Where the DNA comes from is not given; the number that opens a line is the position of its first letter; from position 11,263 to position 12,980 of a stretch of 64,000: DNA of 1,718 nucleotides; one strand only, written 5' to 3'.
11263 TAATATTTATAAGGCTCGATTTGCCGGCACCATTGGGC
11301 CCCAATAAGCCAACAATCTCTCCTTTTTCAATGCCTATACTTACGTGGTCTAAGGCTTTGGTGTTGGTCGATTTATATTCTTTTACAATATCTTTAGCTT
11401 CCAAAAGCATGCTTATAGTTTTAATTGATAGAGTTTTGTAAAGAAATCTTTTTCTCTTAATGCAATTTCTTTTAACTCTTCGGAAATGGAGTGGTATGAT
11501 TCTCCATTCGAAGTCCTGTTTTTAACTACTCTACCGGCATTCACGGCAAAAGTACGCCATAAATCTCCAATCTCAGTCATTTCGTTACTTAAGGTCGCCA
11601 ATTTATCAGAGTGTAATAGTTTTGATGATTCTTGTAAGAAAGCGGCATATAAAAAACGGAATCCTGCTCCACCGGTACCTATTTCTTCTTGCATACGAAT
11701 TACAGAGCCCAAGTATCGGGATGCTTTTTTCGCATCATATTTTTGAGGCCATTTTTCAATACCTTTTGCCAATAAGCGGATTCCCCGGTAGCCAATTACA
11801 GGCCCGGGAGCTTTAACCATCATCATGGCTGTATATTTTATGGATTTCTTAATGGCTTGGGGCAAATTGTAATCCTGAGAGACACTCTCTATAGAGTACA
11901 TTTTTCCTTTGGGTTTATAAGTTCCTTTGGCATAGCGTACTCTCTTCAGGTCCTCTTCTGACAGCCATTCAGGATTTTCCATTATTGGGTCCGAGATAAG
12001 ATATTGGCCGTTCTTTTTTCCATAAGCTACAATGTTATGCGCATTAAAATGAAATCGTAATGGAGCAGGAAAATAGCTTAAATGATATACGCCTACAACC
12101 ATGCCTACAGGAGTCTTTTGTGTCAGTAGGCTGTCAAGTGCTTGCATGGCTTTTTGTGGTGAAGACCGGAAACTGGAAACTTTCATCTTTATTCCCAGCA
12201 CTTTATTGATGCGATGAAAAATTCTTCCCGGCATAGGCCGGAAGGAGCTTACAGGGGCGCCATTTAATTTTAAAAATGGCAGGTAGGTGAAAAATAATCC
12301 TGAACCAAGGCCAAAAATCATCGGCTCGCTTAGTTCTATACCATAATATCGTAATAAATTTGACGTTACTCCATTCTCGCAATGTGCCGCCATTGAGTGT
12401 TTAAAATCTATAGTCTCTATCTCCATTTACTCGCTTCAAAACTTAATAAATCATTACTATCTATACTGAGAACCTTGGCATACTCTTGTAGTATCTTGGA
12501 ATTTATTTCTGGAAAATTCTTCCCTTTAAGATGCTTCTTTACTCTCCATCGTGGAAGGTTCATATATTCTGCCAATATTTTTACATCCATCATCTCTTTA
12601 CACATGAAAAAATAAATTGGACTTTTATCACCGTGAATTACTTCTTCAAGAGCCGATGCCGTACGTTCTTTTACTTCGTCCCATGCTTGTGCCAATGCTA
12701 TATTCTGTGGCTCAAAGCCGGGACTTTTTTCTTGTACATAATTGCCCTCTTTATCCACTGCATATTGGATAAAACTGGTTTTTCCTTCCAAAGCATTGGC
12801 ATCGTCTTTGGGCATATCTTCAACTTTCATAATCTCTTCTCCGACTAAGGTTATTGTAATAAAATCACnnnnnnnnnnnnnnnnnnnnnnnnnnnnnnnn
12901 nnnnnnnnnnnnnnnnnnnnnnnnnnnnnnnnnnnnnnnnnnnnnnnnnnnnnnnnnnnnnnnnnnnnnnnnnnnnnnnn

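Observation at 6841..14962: Compact nine-gene darA/darB cluster with its own KS, CLF-like KS, ACP and ABC-2 exporter, lacking the polyene half of flexirubin clusters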

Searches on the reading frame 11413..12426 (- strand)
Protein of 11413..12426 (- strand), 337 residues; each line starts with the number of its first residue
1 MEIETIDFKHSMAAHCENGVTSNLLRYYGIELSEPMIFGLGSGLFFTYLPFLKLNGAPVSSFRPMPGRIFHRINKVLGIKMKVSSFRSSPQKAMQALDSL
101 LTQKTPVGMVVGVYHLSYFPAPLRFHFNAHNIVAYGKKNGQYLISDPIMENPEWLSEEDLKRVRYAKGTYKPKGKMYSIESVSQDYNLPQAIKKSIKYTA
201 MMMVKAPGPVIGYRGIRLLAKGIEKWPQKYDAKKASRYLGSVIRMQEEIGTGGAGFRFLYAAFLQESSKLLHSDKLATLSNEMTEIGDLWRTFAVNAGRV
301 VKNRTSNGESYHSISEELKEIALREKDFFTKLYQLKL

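Call 3: search_protein_families(library=pfam, proteins=[window:11413-12426:-], max_evalue=0.01)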
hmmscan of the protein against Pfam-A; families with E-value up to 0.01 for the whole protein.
window:11413-12426:- (337 aa): 2 families
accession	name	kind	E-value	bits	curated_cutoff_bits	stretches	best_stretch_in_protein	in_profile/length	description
PF16169.10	DUF4872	-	1.5e-54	184.8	28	1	158-332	1-173/173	Domain of unknown function (DUF4872)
PF14399.12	BtrH_N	-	1.4e-46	158.5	29.7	1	15-147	1-134/134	Butirosin biosynthesis protein H, N-terminal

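Call 4: search_protein_families(library=ncbifam, proteins=[window:11413-12426:-], max_evalue=0.01)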
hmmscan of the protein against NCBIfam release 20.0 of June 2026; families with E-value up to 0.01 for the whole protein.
window:11413-12426:- (337 aa): 1 family
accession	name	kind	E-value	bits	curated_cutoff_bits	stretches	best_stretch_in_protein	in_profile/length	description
NF053550.1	DarH_acyl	equivalog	5.8e-138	459.5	300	1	7-332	1-324/325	BtrH-related acyltransferase DarH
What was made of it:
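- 11413..12426 (-): DarH: BtrH-related acyltransferase with a papain-like Cys/His/Asp set. NF053550 scores 459.5 bits against a cut-off of 300, with Pfam BtrH_N and DUF4872 (calls 3, 4).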

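Call 60: search_solved_structures(query=window:11413-12426:-, max_evalue=1)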
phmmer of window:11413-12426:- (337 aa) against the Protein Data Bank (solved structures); distinct sequences matched with E-value up to 1: 2.
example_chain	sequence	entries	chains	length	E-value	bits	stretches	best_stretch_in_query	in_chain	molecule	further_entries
5a5c_A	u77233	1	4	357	0.16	14.4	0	3-102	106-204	LRRTM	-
4pq8_A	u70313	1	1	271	0.99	11.8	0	4-103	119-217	DESIGNED PROTEIN OR465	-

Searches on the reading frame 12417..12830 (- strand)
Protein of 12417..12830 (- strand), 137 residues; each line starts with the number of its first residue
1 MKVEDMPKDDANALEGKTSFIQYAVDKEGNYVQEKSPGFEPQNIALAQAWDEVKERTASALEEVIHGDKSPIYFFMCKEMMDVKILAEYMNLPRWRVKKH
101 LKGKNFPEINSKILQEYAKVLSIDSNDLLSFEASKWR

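Call 3: search_protein_families(library=pfam, proteins=[window:12417-12830:-], max_evalue=0.01)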
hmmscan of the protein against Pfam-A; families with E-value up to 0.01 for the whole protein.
window:12417-12830:- (137 aa): 1 family
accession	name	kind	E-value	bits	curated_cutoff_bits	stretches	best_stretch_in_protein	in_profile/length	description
PF13443.12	HTH_26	-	0.0093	16.6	22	0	80-133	10-62/63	Cro/C1-type HTH DNA-binding domain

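Call 4: search_protein_families(library=ncbifam, proteins=[window:12417-12830:-], max_evalue=0.01)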
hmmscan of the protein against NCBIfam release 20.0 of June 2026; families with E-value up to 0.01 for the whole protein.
window:12417-12830:- (137 aa): 2 families
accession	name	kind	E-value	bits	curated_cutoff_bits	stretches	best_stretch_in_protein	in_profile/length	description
NF053545.1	flexirubin_DarG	equivalog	4.2e-39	133.6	170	1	1-128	1-128/129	flexirubin biosynthesis protein DarG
NF053536.1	DarG_fam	subfamily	4.4e-39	133.6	70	1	1-131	1-130/131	DarG family dialkylresorcinol biosynthesis protein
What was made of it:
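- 12417..12830 (-): DarG-family protein (the 137-aa protein), with a C-terminal XRE/Cro-type helix-turn-helix domain. NF053536 scores 133.6 bits against a cut-off of 70 (call 4).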

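Call 56: find_homologous_proteins(query=window:12417-12830:-, max_evalue=0.001)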
Query window:12417-12830:- (137 aa): 21 proteins with E <= 0.001 among 26 candidates.
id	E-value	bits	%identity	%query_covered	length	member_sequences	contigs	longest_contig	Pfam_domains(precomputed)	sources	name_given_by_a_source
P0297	2.7e-85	301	99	100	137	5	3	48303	-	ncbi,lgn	-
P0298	2.9e-53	197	64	100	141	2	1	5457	-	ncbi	-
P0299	4.7e-53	196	64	99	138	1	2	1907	-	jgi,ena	-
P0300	1.2e-52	195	67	100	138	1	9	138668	-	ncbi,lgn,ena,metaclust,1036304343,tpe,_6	metaclust:\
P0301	1.5e-50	188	63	100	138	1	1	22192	-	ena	-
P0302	1.5e-50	188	63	100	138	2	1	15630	-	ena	-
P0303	4.2e-50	187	63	99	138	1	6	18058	-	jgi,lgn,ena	jgi:hypothetical protein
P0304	8.5e-49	183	59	100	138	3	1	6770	-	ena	-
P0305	3.0e-48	181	59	99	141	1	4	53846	-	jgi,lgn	jgi:hypothetical protein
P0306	4.1e-48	180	59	99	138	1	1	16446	-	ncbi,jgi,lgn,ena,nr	ncbi:MAG: hypothetical protein DSY76_08275 [Bacteroidetes bacterium]|nr:MAG: hypothetical protein DS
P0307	4.7e-48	180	61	99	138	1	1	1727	-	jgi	-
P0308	1.4e-47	179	58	100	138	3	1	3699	-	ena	-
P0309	6.8e-47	177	60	99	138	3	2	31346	-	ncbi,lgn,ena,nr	ncbi:MAG: hypothetical protein KAG64_09100 [Bacteroidales bacterium]|nr:hypothetical protein [Bacter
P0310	3.4e-46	174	56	100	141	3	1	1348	-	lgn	-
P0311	4.6e-46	174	59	100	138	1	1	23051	-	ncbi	-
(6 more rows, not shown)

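Call 65: predict_structure(alignment_id=A1)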
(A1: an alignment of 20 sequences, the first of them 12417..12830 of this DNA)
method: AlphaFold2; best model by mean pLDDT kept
length: 137 residues; sequences in the alignment: 20
mean_pLDDT: 77.3   pTM: 0.62
mean pLDDT of the five models: 77.3, 75.7, 75.2, 74.7, 74.6
residues with pLDDT >= 90: 66; 70-90: 24; 50-70: 19; < 50: 28
segments of 3 or more residues with pLDDT < 50: 1-3, 5-7, 9-22, 34-41
pLDDT, mean of each block of 10 residues (from residue 1): 46 43 57 49 64 90 94 93 93 95 93 94 89 85
secondary structure, 60 per line:
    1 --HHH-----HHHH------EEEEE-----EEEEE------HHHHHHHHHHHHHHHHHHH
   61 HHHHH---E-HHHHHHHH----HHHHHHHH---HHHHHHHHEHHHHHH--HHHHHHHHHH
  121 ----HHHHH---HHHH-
elements in order: H11-14 E21-25 E31-35 H42-65 H71-78 H83-90 H94-101 H103-108 H111-120 H125-129 H133-136

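Call 67: fold_search(model_id=the predicted structure, library=pdb)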
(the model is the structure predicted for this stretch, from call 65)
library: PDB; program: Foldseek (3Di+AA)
matches with E <= 10: 324; with E <= 0.001: 0
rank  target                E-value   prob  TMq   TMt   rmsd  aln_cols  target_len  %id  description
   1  3kxa_A                6.7e-03  1.00  0.45  0.47  17.8       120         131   14  Crystal Structure of NGO0477 from Neisseria gonorrhoeae (released 2010-01-19)
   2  3kxa_B                9.1e-03  1.00  0.45  0.47  17.8       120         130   14  Crystal Structure of NGO0477 from Neisseria gonorrhoeae (released 2010-01-19)
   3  3f52_A                3.7e-02  1.00  0.39  0.66   6.3        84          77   19  Crystal structure of the clp gene regulator ClgR from C. glutamicum (released 2008-11-18)
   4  2xiu_B                5.3e-02  1.00  0.35  0.70   2.6        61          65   15  High resolution structure of MTSL-tagged CylR2. (released 2011-02-09)
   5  3qq6_A                8.1e-02  1.00  0.36  0.66   2.3        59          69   19  The N-terminal DNA binding domain of SinR from Bacillus subtilis (released 2011-06-15)
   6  6rnz_A                1.0e-01  1.00  0.39  0.76   2.1        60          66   17  Crystal structure of the N-terminal HTH DNA-binding domain of the essential repressor DdrO from radiation-resistant De (released 2019-10-09)
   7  3f51_D                1.1e-01  0.99  0.39  0.56   6.1        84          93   19  Crystal Structure of the clp gene regulator ClgR from Corynebacterium glutamicum (released 2008-11-18)
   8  3f51_A                1.2e-01  0.99  0.39  0.55   6.1        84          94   19  Crystal Structure of the clp gene regulator ClgR from Corynebacterium glutamicum (released 2008-11-18)
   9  9k3w_A                1.2e-01  1.00  0.39  0.79   1.8        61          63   15  Crystal structure of putative transcription regulator (dr_2454) from Deinococcus radiodurans (released 2025-10-22)
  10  1utx_A                1.2e-01  0.99  0.35  0.69   2.7        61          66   15  Regulation of Cytolysin Expression by Enterococcus faecalis: Role of CylR2 (released 2004-09-16)
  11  3f51_C                1.2e-01  0.99  0.39  0.57   4.2        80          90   19  Crystal Structure of the clp gene regulator ClgR from Corynebacterium glutamicum (released 2008-11-18)
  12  3f51_E                1.2e-01  0.99  0.39  0.55   6.1        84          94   19  Crystal Structure of the clp gene regulator ClgR from Corynebacterium glutamicum (released 2008-11-18)
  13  1pra_MODEL_1_A        1.3e-01  1.00  0.37  0.69   2.2        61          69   15  DETERMINATION OF THE NUCLEAR MAGNETIC RESONANCE SOLUTION STRUCTURE OF THE DNA-BINDING DOMAIN (RESIDUES 1 TO 69 (released 1993-10-31)
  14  2b5a_C                1.5e-01  1.00  0.40  0.69   2.5        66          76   12  C.BclI, Control Element of the BclI Restriction-Modification System (released 2006-01-03)
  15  2b5a_B                1.6e-01  1.00  0.39  0.69   1.5        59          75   14  C.BclI, Control Element of the BclI Restriction-Modification System (released 2006-01-03)
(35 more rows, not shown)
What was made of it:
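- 12417..12830 (-): Foldseek hits are XRE, SinR, CylR2 and C-protein HTH domains, with 3KXA at the top (calls 65, 67).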

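Call 68: search_solved_structures(query=A1, max_evalue=1, show_alignments=1)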
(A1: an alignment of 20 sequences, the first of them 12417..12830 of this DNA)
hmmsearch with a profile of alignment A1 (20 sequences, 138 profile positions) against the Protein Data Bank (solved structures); distinct sequences matched with E-value up to 1: 1.
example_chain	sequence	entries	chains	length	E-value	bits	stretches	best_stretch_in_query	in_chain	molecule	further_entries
7ag9_A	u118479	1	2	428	0.66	13.1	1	30-130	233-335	Kar9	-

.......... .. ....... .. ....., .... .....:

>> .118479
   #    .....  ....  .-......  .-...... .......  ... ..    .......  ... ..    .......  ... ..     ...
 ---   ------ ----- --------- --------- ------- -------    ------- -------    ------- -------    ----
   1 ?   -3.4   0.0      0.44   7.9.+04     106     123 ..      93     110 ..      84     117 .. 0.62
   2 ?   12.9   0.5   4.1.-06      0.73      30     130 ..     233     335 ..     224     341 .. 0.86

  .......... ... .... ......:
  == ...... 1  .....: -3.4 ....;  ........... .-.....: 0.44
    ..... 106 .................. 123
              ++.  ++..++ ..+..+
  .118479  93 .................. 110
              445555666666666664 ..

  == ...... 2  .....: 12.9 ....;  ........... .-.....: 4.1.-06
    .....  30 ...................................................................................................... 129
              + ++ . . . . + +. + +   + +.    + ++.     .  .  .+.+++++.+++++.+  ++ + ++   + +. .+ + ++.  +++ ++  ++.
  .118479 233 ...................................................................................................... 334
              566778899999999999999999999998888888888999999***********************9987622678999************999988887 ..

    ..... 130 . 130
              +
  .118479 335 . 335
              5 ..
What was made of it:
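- Tried and rejected: A sequence profile of DarG against the PDB found nothing (call 68).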
